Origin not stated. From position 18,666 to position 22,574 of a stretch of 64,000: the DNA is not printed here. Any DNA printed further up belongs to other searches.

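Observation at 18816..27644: Giant T9SS cargo protein of about 2,900 aa with a homogenised array of about 19 222-bp repeats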

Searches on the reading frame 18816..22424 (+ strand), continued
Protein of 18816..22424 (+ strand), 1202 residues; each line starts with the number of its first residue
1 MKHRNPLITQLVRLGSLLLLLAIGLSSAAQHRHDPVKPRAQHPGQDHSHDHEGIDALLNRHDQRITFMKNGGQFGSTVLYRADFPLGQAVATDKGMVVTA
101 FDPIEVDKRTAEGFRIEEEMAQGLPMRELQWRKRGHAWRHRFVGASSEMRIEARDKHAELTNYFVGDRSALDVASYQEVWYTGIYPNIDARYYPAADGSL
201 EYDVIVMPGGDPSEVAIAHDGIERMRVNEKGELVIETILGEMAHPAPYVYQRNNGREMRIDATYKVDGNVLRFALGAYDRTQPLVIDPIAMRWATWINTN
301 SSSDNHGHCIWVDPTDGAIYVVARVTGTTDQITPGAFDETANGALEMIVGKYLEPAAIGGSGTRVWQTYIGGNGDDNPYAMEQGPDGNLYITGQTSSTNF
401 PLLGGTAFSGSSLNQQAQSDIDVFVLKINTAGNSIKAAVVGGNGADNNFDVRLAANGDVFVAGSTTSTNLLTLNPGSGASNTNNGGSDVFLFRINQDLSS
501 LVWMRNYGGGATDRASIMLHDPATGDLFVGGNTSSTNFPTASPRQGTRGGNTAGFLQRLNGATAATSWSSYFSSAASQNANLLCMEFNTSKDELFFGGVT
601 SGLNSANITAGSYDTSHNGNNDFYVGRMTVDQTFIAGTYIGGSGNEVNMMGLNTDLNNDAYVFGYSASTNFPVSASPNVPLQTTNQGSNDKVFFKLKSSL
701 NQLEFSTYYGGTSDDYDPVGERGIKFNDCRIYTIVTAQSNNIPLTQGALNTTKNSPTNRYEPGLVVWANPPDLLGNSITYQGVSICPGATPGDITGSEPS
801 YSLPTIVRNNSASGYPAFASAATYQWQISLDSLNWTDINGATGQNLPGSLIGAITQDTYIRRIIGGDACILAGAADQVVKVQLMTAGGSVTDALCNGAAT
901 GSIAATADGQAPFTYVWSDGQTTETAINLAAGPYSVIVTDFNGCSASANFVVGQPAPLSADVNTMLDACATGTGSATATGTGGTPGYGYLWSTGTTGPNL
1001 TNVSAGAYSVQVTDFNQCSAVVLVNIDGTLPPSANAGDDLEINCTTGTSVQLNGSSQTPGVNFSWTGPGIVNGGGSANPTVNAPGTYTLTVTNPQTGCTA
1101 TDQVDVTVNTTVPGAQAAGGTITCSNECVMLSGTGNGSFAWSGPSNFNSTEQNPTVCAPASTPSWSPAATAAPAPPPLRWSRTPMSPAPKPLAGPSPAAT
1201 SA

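Call 43: search_solved_structures(query=window:18816-22283:+, max_evalue=0.1, show_alignments=1)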
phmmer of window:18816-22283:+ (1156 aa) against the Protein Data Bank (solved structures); distinct sequences matched with E-value up to 0.1: 12.
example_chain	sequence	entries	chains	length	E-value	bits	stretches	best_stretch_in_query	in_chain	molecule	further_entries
3s0m_A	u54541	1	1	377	0.023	15.6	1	125-174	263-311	Oxalate decarboxylase oxdC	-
2uya_A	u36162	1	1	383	0.024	15.6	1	125-174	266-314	OXALATE DECARBOXYLASE OXDC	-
4met_A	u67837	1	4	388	0.024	15.6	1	125-174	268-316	Oxalate decarboxylase OxdC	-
5vg3_A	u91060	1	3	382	0.024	15.6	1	125-174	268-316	Oxalate decarboxylase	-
2uyb_A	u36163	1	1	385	0.024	15.5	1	125-174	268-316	OXALATE DECARBOXYLASE OXDC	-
1j58_A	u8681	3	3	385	0.024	15.5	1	125-174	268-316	YVRK PROTEIN | OXALATE DECARBOXYLASE OXDC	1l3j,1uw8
2uy9_A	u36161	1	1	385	0.024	15.5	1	125-174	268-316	OXALATE DECARBOXYLASE OXDC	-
5hi0_A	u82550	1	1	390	0.024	15.5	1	125-174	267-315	Oxalate decarboxylase OxdC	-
2v09_A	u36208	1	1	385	0.025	15.5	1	125-174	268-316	OXALATE DECARBOXYLASE OXDC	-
2uy8_A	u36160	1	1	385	0.026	15.5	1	125-174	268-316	OXALATE DECARBOXYLASE OXDC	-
6ufi_A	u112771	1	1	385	0.026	15.4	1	125-174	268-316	Cupin domain-containing protein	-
6tzp_A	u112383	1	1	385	0.026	15.4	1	125-174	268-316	Oxalate decarboxylase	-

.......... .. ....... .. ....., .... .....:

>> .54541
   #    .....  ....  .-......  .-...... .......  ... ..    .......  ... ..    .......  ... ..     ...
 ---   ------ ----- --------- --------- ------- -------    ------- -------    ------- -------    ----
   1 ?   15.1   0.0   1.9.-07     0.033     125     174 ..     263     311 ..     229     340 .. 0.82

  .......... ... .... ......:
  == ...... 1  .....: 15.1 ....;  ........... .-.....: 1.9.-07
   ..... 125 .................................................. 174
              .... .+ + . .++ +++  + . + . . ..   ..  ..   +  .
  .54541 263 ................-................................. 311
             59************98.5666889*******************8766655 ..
